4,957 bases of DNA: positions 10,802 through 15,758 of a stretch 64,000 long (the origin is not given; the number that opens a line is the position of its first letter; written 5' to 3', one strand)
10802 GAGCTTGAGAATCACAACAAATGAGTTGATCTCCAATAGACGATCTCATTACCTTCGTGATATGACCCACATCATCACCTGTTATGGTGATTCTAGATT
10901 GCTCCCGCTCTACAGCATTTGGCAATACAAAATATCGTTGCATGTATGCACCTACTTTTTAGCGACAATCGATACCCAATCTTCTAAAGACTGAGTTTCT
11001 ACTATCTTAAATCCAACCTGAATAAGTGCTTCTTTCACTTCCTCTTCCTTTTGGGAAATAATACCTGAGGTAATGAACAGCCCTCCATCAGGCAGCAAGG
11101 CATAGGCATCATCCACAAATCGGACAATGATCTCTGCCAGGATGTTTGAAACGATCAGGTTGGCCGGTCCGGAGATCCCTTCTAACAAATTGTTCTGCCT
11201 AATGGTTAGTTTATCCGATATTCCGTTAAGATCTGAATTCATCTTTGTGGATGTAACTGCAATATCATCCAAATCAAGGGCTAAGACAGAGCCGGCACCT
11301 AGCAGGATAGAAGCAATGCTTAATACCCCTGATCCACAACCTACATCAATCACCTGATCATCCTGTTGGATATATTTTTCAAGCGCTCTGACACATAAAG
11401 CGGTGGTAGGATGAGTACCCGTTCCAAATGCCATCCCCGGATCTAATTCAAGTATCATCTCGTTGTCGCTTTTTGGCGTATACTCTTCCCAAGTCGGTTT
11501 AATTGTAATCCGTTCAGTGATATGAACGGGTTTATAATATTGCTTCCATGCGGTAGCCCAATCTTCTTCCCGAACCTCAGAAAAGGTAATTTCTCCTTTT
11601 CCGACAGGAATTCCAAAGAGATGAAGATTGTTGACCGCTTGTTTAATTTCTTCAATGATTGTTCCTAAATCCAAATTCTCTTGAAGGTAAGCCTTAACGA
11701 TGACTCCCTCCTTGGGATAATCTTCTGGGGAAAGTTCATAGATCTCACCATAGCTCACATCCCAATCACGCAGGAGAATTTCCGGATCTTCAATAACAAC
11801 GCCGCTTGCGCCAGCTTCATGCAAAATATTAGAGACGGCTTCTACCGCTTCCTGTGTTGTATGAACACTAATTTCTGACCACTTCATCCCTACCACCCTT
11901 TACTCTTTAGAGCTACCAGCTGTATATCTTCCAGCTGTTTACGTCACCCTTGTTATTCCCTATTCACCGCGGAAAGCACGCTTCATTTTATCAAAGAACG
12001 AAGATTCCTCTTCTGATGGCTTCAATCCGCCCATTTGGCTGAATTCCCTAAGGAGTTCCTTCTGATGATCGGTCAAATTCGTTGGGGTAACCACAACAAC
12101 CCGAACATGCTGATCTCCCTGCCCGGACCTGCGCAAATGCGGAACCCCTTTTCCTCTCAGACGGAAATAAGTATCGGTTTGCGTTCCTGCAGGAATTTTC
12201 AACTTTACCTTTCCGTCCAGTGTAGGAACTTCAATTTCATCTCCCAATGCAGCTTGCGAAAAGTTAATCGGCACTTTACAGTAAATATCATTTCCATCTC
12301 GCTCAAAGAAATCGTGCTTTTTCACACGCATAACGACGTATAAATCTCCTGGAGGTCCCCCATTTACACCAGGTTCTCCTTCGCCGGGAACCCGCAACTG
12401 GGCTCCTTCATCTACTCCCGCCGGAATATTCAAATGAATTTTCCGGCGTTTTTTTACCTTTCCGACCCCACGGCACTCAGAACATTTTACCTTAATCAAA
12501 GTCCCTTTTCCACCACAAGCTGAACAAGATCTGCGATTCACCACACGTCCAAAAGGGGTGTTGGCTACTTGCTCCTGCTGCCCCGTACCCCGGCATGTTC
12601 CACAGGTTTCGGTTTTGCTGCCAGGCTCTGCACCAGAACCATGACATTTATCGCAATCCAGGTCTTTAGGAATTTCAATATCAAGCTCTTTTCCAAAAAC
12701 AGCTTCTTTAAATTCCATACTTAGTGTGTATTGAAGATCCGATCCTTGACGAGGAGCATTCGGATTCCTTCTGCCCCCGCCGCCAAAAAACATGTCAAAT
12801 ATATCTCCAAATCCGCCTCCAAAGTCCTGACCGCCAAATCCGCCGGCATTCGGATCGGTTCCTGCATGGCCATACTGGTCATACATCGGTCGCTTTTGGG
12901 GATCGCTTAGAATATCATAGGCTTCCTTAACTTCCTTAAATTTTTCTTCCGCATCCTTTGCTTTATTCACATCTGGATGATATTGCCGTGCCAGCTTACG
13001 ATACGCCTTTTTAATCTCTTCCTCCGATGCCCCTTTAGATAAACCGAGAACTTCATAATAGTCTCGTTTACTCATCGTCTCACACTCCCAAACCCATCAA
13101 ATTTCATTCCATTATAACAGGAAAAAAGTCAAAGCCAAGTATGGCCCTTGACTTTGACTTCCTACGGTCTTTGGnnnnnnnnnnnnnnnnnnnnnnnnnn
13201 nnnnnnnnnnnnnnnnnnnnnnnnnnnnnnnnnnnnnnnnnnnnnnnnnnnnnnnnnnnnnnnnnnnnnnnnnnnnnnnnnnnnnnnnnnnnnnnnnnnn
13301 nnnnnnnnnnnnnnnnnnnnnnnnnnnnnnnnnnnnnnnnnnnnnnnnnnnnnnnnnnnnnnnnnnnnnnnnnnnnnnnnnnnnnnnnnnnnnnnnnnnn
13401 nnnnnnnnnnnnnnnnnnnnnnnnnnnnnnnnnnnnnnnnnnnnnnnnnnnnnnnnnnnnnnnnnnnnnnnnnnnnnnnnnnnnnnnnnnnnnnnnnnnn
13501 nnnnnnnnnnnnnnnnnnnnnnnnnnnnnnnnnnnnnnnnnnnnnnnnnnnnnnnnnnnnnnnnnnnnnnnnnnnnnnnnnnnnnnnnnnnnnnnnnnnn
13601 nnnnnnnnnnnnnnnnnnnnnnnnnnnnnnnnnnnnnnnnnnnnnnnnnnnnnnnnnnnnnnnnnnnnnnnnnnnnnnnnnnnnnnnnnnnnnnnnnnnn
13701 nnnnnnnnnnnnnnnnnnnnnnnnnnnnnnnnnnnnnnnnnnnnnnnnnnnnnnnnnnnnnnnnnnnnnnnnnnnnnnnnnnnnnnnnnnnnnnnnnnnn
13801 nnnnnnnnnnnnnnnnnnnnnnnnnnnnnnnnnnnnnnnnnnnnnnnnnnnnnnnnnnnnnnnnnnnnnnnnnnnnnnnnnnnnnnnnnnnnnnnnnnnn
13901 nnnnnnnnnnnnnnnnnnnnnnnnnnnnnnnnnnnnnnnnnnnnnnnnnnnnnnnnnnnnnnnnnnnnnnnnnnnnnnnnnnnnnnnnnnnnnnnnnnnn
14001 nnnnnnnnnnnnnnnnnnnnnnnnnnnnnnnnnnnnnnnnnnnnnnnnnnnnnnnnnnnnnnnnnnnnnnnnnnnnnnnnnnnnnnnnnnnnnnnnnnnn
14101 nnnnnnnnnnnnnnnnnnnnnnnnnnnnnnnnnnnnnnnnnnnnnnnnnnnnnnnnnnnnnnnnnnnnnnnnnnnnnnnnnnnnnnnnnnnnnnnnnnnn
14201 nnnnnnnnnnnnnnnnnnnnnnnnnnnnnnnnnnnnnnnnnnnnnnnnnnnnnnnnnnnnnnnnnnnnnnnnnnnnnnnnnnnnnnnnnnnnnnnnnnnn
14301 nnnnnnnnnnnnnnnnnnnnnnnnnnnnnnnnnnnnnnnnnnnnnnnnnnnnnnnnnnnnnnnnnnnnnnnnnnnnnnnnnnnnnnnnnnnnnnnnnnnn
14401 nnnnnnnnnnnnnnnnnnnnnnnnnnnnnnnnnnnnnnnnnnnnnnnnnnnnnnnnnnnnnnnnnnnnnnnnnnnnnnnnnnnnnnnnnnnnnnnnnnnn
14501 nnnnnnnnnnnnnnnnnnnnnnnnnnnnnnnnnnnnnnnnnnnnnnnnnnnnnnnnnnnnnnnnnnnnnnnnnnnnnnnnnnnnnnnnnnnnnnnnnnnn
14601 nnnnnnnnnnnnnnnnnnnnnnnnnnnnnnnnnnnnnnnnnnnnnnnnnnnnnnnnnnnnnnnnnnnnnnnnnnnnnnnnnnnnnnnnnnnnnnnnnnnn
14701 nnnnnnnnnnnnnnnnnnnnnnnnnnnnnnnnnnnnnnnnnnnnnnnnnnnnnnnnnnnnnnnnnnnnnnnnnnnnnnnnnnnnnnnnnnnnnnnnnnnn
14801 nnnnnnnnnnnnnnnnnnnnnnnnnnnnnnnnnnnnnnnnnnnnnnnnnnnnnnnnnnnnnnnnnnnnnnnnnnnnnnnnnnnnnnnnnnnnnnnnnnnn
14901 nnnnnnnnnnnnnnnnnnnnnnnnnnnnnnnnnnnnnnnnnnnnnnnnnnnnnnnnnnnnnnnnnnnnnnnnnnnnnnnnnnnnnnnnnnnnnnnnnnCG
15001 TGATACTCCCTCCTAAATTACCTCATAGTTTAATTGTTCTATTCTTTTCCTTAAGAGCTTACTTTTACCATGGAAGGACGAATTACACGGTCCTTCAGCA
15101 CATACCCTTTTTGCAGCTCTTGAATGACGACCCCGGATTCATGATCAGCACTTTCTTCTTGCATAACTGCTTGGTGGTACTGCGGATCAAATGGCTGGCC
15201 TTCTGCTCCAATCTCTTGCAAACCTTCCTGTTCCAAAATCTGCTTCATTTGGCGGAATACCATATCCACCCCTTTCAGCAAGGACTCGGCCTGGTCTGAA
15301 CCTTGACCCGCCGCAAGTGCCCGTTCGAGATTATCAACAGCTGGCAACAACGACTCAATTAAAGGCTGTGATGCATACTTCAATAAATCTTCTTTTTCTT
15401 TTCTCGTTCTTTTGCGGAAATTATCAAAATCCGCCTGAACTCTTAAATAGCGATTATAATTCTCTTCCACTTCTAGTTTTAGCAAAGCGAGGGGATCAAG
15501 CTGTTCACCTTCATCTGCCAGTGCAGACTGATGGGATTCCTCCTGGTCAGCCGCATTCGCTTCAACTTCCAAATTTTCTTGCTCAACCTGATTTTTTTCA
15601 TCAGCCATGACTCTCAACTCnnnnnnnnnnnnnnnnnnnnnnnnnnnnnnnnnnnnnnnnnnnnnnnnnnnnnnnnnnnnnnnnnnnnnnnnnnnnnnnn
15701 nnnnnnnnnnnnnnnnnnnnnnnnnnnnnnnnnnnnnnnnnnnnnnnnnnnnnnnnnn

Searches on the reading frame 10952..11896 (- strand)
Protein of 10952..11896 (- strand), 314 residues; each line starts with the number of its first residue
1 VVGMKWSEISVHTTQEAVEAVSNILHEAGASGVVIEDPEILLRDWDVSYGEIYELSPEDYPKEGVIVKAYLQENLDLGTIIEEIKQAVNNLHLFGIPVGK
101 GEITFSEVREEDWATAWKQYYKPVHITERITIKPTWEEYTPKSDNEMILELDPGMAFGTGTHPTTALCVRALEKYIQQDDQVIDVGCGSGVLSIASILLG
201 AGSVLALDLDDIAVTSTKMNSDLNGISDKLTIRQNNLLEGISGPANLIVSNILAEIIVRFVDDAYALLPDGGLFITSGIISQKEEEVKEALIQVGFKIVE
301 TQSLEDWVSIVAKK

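Call 48: search_protein_families(library=pfam, proteins=[window:10952-11896:-], max_evalue=0.00001)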
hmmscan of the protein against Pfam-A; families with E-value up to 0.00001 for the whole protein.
window:10952-11896:- (314 aa): 2 families
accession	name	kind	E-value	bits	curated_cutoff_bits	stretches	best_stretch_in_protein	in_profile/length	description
PF06325.19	PrmA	-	2.8e-104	349.2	22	1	5-314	1-295/296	Ribosomal protein L11 methyltransferase (PrmA)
PF05175.20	MTS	-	2.1e-11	44.2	23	1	162-274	17-136/170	Methyltransferase small domain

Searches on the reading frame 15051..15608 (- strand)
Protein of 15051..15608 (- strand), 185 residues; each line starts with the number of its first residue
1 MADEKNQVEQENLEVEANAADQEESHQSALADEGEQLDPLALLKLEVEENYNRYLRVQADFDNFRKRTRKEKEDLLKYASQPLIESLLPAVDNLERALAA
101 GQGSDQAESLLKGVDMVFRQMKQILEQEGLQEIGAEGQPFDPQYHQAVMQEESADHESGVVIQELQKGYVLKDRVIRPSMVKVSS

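Call 3: search_protein_families(library=pfam, proteins=[window:15051-15608:-])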
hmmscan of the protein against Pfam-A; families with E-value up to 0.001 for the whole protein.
window:15051-15608:- (185 aa): 1 family
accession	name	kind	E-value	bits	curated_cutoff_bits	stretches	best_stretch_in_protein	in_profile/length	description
PF01025.24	GrpE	-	2.4e-54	183.9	25.8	1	19-184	9-164/165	GrpE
